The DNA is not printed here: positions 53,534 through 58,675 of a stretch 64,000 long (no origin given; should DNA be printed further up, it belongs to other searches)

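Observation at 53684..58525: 1613-aa secreted protein built from an unplaced four-cysteine module of about 50 aa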

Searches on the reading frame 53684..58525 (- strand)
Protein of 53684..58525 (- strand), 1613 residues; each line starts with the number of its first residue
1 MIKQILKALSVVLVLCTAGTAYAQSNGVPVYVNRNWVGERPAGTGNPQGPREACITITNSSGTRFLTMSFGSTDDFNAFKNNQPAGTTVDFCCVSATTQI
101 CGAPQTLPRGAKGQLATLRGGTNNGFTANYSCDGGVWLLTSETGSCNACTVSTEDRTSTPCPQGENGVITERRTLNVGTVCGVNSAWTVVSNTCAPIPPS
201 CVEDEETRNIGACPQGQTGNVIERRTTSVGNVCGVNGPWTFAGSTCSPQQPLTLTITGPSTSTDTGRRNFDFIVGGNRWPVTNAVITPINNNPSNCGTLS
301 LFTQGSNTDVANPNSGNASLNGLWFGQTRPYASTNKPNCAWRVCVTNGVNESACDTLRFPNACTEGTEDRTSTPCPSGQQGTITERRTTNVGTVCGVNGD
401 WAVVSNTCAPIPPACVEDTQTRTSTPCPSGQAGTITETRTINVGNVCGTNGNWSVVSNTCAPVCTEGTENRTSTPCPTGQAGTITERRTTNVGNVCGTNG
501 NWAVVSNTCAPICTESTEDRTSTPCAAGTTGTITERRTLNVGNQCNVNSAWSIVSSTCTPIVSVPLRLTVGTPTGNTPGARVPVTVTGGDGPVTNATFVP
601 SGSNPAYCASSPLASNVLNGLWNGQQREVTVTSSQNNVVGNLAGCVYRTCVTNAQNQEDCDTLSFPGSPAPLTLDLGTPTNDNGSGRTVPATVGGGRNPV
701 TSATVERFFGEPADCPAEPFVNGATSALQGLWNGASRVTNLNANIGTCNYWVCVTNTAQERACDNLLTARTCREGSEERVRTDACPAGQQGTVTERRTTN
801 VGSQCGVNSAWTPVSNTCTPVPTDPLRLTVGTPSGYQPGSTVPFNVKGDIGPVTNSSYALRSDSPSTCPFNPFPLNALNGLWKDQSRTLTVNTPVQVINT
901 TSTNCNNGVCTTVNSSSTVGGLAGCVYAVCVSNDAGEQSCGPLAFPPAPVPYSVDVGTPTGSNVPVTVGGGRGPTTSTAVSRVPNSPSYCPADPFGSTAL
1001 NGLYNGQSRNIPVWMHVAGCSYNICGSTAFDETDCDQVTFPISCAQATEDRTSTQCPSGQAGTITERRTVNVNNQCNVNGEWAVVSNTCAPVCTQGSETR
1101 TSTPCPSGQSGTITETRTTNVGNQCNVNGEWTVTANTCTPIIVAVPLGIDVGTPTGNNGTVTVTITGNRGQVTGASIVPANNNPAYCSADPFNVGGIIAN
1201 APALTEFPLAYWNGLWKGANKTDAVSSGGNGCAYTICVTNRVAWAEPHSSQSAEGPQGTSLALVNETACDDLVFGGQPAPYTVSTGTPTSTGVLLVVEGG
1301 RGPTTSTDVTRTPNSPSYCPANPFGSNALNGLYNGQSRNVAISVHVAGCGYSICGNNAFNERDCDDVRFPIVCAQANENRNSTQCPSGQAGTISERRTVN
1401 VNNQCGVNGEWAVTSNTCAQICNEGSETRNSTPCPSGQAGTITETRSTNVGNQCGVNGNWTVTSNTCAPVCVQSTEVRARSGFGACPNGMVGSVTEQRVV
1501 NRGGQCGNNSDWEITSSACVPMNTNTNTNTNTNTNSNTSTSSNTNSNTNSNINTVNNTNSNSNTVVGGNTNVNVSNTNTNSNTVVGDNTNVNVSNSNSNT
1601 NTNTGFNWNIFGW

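Call 3: search_protein_families(library=pfam, proteins=[window:53684-58525:-], max_evalue=10)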
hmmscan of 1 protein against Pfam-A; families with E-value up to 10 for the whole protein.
window:53684-58525:- (1613 aa): 0 families
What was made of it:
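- No TSP_1, EGF or Sushi hit appears in Pfam even at E<=10 (call 3).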

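Call 4: search_protein_families(library=ncbifam, proteins=[window:53684-58525:-], max_evalue=10)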
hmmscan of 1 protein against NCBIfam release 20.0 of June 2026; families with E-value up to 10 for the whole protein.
window:53684-58525:- (1613 aa): 0 families
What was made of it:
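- On T1SS RTX adhesins and T5SS autotransporters: There are no Pfam or NCBIfam hits (calls 3, 4).
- It has no beta-barrel, RTX, LPXTG, PEP-CTERM or T9SS signal, and no Pfam or NCBIfam hit at all (calls 3, 4).
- Tried and rejected: Pfam and NCBIfam on the whole protein at E<=10: nothing (calls 3, 4).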

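Call 9: find_homologous_proteins(query=window:53684-58525:-, max_evalue=0.001)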
Query window:53684-58525:- (1613 aa): 7 proteins with E <= 0.001 among 8000 candidates.
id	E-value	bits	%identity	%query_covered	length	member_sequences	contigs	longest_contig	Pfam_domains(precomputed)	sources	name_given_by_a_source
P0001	4.7e-103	364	57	9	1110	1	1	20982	PF05268.19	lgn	-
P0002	3.2e-15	73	55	6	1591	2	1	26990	PF02469.28,PF05268.19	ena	-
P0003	1.6e-14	71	46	8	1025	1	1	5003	PF08805.17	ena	-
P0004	1.1e-12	64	37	12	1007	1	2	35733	PF08805.17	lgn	-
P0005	1.5e-11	61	40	9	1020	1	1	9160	PF05307.17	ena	-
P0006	4.6e-7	46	35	10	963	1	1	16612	PF08805.17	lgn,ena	-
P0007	1.3e-4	38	29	10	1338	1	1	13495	-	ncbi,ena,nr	ncbi:MAG: hypothetical protein EB059_05700 [Alphaproteobacteria bacterium]|nr:hypothetical protein [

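Call 10: search_solved_structures(query=window:53684-58525:-, max_evalue=10, show_alignments=2)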
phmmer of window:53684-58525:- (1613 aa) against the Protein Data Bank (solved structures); distinct sequences matched with E-value up to 10: 0.

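Call 15: find_encoding_contigs(protein=window:53684-58525:-, flank=10000, max_places=4)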
Protein window:53684-58525:- (1613 aa): no gene with exactly this product is on record in the collection.
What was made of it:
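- Tried and rejected: Exact look-up of the query protein in the assembly collection: not on record (call 15).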

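Call 16: find_encoding_contigs(protein=P0001, flank=10000, max_places=4)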
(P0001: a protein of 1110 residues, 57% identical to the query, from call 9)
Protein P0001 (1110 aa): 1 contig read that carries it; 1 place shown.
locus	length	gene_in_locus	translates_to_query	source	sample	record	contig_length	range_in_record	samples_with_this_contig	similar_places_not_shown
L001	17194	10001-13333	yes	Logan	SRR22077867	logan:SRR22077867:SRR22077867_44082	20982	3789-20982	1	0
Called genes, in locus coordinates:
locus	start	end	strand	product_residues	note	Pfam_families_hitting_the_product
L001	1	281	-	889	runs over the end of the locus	PF00332:Glyco_hydro_17, PF13506:Glyco_transf_21, PF00535:Glycos_transf_2, PF13641:Glyco_tranf_2_3, PF13632:Glyco_trans_2_3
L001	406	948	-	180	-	PF13441:Gly-zipper_YMGG (weak), PF05433:Rick_17kDa_Anti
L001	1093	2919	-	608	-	PF00009:GTP_EFTU, PF22042:EF-G_D2, PF03144:GTP_EFTU_D2, PF00679:EFG_C, PF21018:BipA_C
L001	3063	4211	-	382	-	PF01435:Peptidase_M48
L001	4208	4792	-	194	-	PF10706:Aminoglyc_resit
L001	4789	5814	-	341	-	PF11335:DUF3137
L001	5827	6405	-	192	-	PF04011:LemA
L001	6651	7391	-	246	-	-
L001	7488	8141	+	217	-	PF00834:Ribul_P_3_epim, PF00977:His_biosynth (faint)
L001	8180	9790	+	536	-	PF07940:Hepar_II_III_C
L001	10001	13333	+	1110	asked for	PF05268:GP38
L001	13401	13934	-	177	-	PF01035:DNA_binding_1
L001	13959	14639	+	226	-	PF00730:HhH-GPD, PF00633:HHH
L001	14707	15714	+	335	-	PF00294:PfkB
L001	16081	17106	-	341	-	-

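Call 17: find_encoding_contigs(protein=P0004, flank=10000, max_places=4)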
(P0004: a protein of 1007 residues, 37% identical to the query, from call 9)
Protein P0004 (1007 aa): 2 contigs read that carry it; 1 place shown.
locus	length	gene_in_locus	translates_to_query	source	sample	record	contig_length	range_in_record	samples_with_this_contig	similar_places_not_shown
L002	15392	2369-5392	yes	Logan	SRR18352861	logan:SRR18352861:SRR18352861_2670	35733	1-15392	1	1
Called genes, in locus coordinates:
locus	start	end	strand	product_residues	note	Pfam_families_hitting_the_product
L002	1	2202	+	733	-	?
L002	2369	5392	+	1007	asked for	PF08805:PilS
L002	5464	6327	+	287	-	PF00149:Metallophos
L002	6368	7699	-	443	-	-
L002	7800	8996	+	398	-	PF03825:Nuc_H_symport (weak), PF12832:MFS_1_like, PF07690:MFS_1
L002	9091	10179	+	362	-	PF12796:Ank_2 (weak), PF00023:Ank (weak)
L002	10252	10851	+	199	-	PF00072:Response_reg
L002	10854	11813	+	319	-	PF00069:Pkinase, PF03109:ABC1 (faint), PF07714:PK_Tyr_Ser-Thr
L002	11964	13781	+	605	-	PF13203:DUF2201_N, PF09967:DUF2201 (weak)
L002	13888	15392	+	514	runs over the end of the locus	-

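Call 26: search_protein_families(library=pfam, proteins=[P0001, P0002, P0003, P0004, P0005, P0006, P0007], max_evalue=0.1)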
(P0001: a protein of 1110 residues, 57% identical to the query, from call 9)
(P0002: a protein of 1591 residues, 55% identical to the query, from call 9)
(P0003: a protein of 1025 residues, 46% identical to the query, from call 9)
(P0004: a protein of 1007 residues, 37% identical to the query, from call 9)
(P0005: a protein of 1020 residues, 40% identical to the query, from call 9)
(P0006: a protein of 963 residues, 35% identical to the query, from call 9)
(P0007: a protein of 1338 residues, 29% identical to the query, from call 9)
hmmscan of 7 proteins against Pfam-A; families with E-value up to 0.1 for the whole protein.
P0001 (1110 aa): 0 families

P0002 (1591 aa): 2 families
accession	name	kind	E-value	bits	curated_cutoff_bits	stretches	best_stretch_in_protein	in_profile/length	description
PF02469.27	Fasciclin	-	7.9e-25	87.9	22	1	679-815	4-123/123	Fasciclin domain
PF22349.1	Fervidolysin_SD2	-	0.049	14.2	26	0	510-563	22-75/113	Fervidolysin, second beta-sandwich domain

P0003 (1025 aa): 3 families
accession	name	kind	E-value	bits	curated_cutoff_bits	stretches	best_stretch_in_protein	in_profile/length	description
PF08805.16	PilS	-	3.2e-13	50.3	22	1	61-205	6-136/138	PilS N terminal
PF05307.16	Bundlin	-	0.00048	20.8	22.3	1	68-161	18-111/151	Bundlin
PF07963.17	N_methyl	-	0.015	15.3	21.2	1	23-47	3-27/27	Prokaryotic N-terminal methylation motif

P0004 (1007 aa): 2 families
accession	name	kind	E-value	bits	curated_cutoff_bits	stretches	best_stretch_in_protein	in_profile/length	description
PF08805.16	PilS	-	2.1e-11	44.4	22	1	43-183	3-137/138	PilS N terminal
PF07963.17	N_methyl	-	0.025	14.6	21.2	1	7-32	2-27/27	Prokaryotic N-terminal methylation motif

P0005 (1020 aa): 1 family
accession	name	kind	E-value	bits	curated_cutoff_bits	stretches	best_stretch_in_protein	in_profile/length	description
PF05307.16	Bundlin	-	5.2e-10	40.2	22.3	1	55-182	8-137/151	Bundlin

P0006 (963 aa): 5 families
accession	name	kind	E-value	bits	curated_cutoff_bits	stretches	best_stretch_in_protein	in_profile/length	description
PF08805.16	PilS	-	1.3e-16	61.4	22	1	49-193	2-136/138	PilS N terminal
PF05307.16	Bundlin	-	0.00029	21.5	22.3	1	56-189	14-140/151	Bundlin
PF07963.17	N_methyl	-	0.003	17.5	21.2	1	14-39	2-27/27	Prokaryotic N-terminal methylation motif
PF05946.17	TcpA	-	0.023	15.2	25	1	113-192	27-107/130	Toxin-coregulated pilus subunit TcpA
PF05961.16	Chordopox_A13L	-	0.028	15.1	24.1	1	23-69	4-50/69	Chordopoxvirus A13L protein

P0007 (1338 aa): 0 families
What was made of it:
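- On Thrombospondin type 1 repeat (PF00090): Pfam gives no hit at E<=10 for the whole protein (call 3), and none at E<=0.1 in seven homologues (call 26).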

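Call 63: find_encoding_contigs(protein=P0006, flank=10000, max_places=2)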
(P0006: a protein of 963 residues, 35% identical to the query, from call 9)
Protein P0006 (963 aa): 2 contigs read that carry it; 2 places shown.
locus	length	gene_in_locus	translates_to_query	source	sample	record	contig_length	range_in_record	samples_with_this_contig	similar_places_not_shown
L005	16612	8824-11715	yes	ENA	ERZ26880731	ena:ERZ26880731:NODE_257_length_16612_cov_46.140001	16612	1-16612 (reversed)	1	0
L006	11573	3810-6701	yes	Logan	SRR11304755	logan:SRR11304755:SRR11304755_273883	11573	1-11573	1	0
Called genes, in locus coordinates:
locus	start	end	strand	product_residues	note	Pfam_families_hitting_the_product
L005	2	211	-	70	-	?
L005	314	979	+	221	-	-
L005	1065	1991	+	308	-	PF01223:Endonuclease_NS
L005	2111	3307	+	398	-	PF01966:HD, PF13286:HD_assoc (faint)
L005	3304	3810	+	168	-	-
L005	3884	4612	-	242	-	PF04350:PilO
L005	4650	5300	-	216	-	PF05137:PilN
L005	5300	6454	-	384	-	PF11104:PilM_2, PF14450:FtsA (weak), PF11104:PilM_2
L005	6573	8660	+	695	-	PF22745:Nlig-Ia, PF01653:DNA_ligase_aden, PF03120:OB_DNA_ligase, PF03119:DNA_ligase_ZBD, PF12826:HHH_2, PF14520:HHH_5, PF00533:BRCT, PF12738:PTCB-BRCT (weak), +1 more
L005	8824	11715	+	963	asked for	PF08805:PilS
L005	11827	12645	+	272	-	PF00149:Metallophos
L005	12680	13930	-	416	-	-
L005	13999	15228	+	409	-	PF12832:MFS_1_like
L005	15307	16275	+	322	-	PF20030:bpMoxR (faint), PF05496:RuvB_N (faint), PF00004:AAA (weak), PF07726:AAA_3, PF07728:AAA_5, PF17863:AAA_lid_2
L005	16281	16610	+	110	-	?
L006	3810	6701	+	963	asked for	PF08805:PilS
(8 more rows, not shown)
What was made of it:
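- P0006 lies beside pilMNO (call 63).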
